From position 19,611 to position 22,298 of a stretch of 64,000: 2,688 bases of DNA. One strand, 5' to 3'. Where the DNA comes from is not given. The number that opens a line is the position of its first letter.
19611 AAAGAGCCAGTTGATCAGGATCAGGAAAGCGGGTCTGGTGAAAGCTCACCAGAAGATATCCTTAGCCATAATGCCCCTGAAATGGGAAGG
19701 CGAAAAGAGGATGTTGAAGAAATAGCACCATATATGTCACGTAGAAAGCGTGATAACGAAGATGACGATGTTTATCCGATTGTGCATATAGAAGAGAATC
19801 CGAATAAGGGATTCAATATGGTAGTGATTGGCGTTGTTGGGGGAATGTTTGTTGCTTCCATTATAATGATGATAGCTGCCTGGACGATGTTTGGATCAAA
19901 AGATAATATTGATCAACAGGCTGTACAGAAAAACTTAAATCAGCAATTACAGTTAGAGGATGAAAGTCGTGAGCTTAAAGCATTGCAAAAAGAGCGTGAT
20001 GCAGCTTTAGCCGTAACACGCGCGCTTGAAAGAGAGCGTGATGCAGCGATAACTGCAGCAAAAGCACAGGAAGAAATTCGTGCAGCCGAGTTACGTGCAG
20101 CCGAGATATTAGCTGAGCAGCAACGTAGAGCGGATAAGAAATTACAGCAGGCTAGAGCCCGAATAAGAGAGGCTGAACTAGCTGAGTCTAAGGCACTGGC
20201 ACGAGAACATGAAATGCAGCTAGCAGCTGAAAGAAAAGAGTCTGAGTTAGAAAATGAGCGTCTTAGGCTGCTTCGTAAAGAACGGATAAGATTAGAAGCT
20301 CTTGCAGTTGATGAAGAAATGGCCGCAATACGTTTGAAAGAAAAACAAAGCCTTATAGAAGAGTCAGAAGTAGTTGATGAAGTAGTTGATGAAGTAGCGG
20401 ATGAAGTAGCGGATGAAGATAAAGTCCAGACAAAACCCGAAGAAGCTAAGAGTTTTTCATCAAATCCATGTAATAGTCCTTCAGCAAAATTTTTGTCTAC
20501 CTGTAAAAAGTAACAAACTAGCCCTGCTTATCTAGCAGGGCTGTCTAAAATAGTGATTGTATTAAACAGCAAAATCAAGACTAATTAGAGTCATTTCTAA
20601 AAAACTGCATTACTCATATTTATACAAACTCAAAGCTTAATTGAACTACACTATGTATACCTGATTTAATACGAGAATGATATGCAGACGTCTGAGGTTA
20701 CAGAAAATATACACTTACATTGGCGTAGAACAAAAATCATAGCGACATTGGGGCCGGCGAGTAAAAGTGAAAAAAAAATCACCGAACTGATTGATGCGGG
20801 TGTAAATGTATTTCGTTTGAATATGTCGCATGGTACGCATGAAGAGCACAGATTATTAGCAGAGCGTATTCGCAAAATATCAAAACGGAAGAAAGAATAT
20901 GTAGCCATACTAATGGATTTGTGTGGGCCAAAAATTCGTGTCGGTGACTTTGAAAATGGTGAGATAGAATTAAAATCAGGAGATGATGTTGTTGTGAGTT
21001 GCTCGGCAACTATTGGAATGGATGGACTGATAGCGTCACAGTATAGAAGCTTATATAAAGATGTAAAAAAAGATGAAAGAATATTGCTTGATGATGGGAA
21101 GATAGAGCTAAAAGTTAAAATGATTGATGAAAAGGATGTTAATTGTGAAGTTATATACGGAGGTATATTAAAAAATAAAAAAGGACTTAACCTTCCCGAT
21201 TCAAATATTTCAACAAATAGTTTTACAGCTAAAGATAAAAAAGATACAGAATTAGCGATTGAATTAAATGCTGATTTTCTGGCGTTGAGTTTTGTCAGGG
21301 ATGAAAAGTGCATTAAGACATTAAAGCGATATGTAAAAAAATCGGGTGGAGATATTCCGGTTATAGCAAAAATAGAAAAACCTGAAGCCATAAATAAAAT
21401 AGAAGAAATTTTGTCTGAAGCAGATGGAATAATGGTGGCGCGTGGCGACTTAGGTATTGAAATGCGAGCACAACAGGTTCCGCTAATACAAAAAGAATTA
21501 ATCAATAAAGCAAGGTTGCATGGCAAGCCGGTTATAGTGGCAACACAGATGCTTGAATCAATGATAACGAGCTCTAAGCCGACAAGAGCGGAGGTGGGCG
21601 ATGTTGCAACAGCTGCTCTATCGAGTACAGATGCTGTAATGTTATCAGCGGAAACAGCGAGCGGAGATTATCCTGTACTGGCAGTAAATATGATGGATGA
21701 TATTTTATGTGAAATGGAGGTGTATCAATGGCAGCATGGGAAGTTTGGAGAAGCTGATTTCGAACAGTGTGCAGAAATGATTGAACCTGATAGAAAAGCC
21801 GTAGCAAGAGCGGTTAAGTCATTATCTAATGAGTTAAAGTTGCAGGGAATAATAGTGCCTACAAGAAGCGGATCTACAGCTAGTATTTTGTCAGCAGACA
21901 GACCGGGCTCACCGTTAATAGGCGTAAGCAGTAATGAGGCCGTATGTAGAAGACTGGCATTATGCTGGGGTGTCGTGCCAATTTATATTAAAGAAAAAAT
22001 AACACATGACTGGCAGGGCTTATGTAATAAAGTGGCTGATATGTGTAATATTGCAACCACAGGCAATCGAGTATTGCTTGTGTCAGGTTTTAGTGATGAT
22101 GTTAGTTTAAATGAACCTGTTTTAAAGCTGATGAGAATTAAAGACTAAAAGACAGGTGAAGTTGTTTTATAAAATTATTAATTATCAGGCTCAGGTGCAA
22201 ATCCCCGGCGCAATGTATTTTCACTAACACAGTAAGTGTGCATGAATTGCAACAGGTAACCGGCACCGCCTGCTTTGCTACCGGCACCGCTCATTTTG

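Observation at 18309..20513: ExeA/GspA-type AAA ATPase with non-canonical periplasmic module (acidic linker, single TM, TolA-like coiled coil, VDEV repeats)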

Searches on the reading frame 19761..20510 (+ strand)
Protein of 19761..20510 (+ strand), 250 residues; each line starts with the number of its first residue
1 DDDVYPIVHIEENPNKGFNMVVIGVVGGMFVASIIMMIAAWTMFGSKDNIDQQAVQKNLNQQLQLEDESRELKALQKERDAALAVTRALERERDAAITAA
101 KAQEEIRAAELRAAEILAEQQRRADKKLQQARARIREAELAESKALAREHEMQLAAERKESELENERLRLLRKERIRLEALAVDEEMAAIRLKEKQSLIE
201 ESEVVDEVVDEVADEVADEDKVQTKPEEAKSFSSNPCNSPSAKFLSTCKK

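Call 29: search_protein_representatives(protein=window:19761-20510:+)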
Query: 250 residues. Proteins with E-value up to 0.001 (for the whole library): 43; up to 1e-10: 24; up to 1e-30: 14. The best 43 are listed.
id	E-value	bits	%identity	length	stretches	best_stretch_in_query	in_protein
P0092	1.7e-80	286.3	77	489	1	2-209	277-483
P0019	3.0e-79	282.2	63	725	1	1-250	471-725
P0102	1.2e-70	254.1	62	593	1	1-250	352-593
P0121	6.6e-67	241.9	60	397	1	1-250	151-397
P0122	2.1e-63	230.5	53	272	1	1-250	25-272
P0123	5.5e-55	203.0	52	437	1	3-250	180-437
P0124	4.1e-52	193.6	48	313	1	2-250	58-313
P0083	3.1e-41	158.1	47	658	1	2-250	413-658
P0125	1.1e-40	156.3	47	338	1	2-250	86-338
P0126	6.1e-40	153.9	46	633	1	2-250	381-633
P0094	9.1e-39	150.0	42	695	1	2-250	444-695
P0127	9.3e-35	136.9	42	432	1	2-250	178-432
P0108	2.9e-34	135.3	40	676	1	2-250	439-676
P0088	3.4e-34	135.1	47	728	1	2-250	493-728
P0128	4.7e-28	115.0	47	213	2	20-171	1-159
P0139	7.9e-09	52.2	38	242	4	72-181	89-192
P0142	2.2e-07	47.5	41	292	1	57-249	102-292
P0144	8.0e-07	45.7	38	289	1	59-249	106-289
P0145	3.6e-06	43.5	35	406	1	48-249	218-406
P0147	6.0e-06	42.8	32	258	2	19-140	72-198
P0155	4.6e-04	36.7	33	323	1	50-249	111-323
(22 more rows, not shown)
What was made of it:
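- The C-terminal module is a rare, specific family: 43 representatives at E<=1e-3 among 1.84 billion proteins (call 29).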

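Call 31: find_encoding_contigs(protein=P0142, flank=8000, max_places=3)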
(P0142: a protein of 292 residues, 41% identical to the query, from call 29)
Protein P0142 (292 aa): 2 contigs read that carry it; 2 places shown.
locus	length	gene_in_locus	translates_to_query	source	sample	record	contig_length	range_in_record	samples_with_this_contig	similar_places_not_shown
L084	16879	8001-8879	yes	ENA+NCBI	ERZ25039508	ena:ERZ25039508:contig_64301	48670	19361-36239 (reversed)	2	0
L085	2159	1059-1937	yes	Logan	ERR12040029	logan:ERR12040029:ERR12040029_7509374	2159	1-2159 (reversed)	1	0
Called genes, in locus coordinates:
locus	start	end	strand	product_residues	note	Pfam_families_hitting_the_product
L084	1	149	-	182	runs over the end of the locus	PF10263:SprT-like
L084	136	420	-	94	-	PF01258:zf-dskA_traR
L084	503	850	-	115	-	PF01230:HIT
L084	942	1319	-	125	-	-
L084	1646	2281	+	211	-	PF00175:NAD_binding_1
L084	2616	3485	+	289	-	PF00892:EamA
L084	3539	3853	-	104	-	PF04358:DsrC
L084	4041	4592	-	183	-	PF01871:AMMECR1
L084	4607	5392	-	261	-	PF01875:Memo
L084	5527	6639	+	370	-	PF04055:Radical_SAM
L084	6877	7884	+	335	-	PF13191:AAA_16 (weak), PF13245:AAA_19 (weak), PF13401:AAA_22, PF13604:AAA_30 (weak)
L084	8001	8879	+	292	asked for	-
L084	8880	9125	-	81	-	-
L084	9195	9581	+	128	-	-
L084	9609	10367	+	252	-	-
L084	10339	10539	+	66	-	-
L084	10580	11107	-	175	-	-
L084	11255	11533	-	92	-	-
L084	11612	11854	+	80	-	-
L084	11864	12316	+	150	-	-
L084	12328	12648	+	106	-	-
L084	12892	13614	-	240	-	PF00753:Lactamase_B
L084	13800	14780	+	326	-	PF00027:cNMP_binding, PF00990:GGDEF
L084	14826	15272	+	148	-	PF00293:NUDIX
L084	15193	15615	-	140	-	-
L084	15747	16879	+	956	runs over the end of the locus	PF16078:2-oxogl_dehyd_N, PF00676:E1_dh, PF02779:Transket_pyr, PF16870:OxoGdeHyase_C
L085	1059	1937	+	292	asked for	-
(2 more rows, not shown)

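Call 32: find_encoding_contigs(protein=P0144, flank=8000, max_places=3)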
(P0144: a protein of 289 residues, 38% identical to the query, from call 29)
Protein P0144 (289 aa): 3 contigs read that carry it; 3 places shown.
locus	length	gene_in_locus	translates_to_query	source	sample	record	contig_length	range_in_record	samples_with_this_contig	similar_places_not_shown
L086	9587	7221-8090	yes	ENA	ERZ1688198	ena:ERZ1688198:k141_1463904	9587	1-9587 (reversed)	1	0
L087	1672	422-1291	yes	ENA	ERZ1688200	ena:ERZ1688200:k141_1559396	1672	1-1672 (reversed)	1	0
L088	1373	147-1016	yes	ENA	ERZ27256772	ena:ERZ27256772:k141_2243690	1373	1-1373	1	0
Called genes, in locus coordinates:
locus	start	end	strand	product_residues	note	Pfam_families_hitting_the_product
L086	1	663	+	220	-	?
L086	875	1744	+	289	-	PF00892:EamA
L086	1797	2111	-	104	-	PF04358:DsrC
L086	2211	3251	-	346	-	PF04307:YdjM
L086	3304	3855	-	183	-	PF01871:AMMECR1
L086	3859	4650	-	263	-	PF01875:Memo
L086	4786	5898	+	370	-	PF04055:Radical_SAM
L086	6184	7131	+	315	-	PF13191:AAA_16, PF13245:AAA_19 (weak), PF13401:AAA_22, PF13604:AAA_30 (weak)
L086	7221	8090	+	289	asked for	-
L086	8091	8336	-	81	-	-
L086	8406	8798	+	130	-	-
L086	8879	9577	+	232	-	-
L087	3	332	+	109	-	?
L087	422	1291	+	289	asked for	-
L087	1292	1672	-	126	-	?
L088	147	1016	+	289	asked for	-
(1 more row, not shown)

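Call 41: search_protein_families(library=ncbifam, proteins=[L084:6877-7884:+, L086:6184-7131:+, P0142], max_evalue=0.00001)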
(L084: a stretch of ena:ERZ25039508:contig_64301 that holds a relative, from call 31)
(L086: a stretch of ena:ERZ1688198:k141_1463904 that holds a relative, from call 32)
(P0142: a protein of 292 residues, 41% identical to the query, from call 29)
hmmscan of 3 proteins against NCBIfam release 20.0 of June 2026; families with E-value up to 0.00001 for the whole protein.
L084:6877-7884:+ (335 aa): 1 family
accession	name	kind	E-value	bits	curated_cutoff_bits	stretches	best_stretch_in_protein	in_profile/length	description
TIGR03015.1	pepcterm_ATPase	hypoth_equivalog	4.9e-85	285.2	324.5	1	24-286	1-265/269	XrtA/PEP-CTERM system-associated ATPase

L086:6184-7131:+ (315 aa): 1 family
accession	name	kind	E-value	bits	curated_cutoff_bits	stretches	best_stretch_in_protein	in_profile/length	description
TIGR03015.1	pepcterm_ATPase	hypoth_equivalog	3.5e-91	305.4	324.5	1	1-263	1-265/269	XrtA/PEP-CTERM system-associated ATPase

P0142 (292 aa): 0 families

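Call 52: search_protein_families(library=pfam, proteins=[L084:9195-9581:+, L084:9609-10367:+, L084:8880-9125:-, L084:10580-11107:-, P0142], max_evalue=0.01)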
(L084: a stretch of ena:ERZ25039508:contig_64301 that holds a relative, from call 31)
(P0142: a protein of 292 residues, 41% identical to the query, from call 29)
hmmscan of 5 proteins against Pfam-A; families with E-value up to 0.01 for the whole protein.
L084:9195-9581:+ (128 aa): 0 families

L084:9609-10367:+ (252 aa): 0 families

L084:8880-9125:- (81 aa): 0 families

L084:10580-11107:- (175 aa): 0 families

P0142 (292 aa): 0 families
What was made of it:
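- Tried and rejected: (4) Pfam and NCBIfam scans of stand-alone partner P0142 and of genes flanking the split and distant modules gave no hits (calls 41, 52).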

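Call 61: search_solved_structures(query=window:19761-20510:+, max_evalue=10)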
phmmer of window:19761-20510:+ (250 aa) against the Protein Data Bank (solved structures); distinct sequences matched with E-value up to 10: 5.
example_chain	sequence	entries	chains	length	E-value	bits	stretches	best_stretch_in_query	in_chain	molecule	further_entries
3r9j_C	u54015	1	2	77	0.11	15.7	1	145-200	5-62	Cell division topological specificity factor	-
1f3v_A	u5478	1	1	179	0.92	12.8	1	76-148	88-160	TUMOR NECROSIS FACTOR RECEPTOR TYPE 1 ASSOCIATED DEATH DOMAIN PROTEIN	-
2wbm_A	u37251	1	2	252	1.1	12.5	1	100-182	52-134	RIBOSOME MATURATION PROTEIN SDO1 HOMOLOG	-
8j0s_b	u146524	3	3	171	1.5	12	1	73-164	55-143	ATP synthase subunit b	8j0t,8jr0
4jlr_S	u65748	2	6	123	4.8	10.4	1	88-186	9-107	RSV_1Isea designed scaffold | Epitope Scaffold rsv_1isea_FFL_001_C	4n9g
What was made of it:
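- On TolA: No PDB sequence match (best E = 0.11, MinE; call 61).
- Closest known: TolA. Different: No sequence similarity was detected (call 61) and there is no globular domain III.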

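Call 64: search_protein_families(library=padloc, proteins=[P0142], max_evalue=0.001)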
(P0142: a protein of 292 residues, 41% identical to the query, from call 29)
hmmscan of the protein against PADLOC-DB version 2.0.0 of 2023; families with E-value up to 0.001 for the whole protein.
P0142 (292 aa): 0 families

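Call 72: find_encoding_contigs(protein=P0155, flank=6000, max_places=2)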
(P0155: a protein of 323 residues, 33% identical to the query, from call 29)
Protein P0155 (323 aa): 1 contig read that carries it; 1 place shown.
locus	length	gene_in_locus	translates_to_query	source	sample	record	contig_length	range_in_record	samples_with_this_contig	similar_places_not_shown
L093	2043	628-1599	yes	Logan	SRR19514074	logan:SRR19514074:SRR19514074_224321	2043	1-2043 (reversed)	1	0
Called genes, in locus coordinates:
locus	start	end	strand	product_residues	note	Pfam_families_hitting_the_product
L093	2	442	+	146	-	?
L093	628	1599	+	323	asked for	-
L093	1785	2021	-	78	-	-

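Call 73: find_encoding_contigs(protein=P0139, flank=6000, max_places=2)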
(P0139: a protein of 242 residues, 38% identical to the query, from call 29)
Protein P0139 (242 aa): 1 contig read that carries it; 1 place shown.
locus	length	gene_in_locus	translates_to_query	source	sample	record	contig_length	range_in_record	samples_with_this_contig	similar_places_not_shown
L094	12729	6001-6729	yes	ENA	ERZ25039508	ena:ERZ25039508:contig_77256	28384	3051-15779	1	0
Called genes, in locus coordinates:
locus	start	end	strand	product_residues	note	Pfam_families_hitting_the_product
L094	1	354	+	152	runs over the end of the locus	PF13441:Gly-zipper_YMGG (weak), PF05433:Rick_17kDa_Anti, PF16998:17kDa_Anti_2 (weak)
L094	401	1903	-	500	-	PF03150:CCP_MauG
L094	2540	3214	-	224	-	PF00034:Cytochrom_C, PF13442:Cytochrome_CBB3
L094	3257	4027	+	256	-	-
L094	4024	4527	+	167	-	PF08534:Redoxin, PF00578:AhpC-TSA, PF00085:Thioredoxin, PF13905:Thioredoxin_8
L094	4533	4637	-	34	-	-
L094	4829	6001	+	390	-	PF20703:nSTAND1 (weak), PF13191:AAA_16, PF13245:AAA_19 (weak), PF13604:AAA_30 (weak), PF09848:SLFN-g3_helicase, PF13173:AAA_14 (faint), PF13401:AAA_22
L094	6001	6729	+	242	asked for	-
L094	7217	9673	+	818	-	PF13191:AAA_16, PF13245:AAA_19 (weak), PF13401:AAA_22, PF07382:HC2 (weak)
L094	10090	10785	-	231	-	PF01895:PhoU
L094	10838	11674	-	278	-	PF02463:SMC_N (faint), PF00005:ABC_tran, PF13304:AAA_21 (faint)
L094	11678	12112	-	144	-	PF00528:BPD_transp_1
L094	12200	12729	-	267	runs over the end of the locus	-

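Call 74: find_encoding_contigs(protein=P0147, flank=6000, max_places=2)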
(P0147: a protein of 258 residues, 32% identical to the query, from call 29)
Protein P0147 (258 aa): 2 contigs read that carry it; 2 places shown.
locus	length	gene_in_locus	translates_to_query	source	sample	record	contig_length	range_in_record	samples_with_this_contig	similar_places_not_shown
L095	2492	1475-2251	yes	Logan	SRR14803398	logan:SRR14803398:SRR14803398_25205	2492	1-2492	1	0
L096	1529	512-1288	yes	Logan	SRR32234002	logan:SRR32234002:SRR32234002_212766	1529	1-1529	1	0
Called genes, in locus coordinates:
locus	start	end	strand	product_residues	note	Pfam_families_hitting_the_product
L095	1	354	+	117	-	?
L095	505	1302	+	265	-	PF03476:MOSC_N, PF03473:MOSC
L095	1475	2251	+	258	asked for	-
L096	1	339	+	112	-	?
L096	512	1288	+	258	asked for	-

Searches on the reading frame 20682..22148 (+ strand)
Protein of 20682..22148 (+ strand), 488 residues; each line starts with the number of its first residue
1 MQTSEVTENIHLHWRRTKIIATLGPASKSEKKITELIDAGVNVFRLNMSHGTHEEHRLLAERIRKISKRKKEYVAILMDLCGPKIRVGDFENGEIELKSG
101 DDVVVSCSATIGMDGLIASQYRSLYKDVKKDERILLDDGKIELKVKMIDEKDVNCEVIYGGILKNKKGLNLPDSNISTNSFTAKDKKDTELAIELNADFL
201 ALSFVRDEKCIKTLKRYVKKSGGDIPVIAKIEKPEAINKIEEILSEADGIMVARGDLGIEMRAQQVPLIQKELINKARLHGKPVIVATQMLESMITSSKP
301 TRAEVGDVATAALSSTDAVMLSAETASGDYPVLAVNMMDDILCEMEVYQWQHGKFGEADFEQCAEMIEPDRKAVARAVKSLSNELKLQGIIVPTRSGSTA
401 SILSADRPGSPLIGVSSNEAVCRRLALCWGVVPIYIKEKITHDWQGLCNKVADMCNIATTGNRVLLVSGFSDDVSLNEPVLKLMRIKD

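Call 6: search_protein_families(library=ncbifam, proteins=[window:20682-22148:+], max_evalue=0.001)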
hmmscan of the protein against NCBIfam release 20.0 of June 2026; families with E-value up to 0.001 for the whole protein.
window:20682-22148:+ (488 aa): 7 families
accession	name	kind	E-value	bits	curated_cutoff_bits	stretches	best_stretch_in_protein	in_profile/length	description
NF004978.0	PRK06354.1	subfamily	1e-152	509.6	462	1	13-483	6-475/590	pyruvate kinase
NF004491.0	PRK05826.1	subfamily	5.1e-152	506.7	432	1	14-486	4-475/477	pyruvate kinase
TIGR01064.1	pyruv_kin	equivalog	3.5e-151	503.9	306.4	1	15-471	1-460/476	pyruvate kinase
NF004886.0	PRK06247.1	subfamily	2.1e-146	488.4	623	1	15-474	5-458/476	pyruvate kinase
NF006664.0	PRK09206.1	equivalog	2.3e-110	369.3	686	1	15-469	2-454/470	pyruvate kinase PykF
NF005234.0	PRK06739.1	equivalog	2.4e-87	293.1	564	1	20-339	6-322/352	pyruvate kinase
NF011314.0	PRK14725.1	equivalog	7.1e-56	189.8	642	2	123-350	368-598/614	pyruvate kinase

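Call 7: search_protein_families(library=pfam, proteins=[window:20682-22148:+], max_evalue=0.001)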
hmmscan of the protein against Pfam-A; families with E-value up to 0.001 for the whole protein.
window:20682-22148:+ (488 aa): 2 families
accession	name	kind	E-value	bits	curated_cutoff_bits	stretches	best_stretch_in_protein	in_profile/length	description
PF00224.27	PK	-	8.1e-109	364.1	30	1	15-335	2-328/328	Pyruvate kinase, barrel domain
PF02887.21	PK_C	-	4.4e-20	72.3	28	1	373-473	2-103/114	Pyruvate kinase, alpha/beta domain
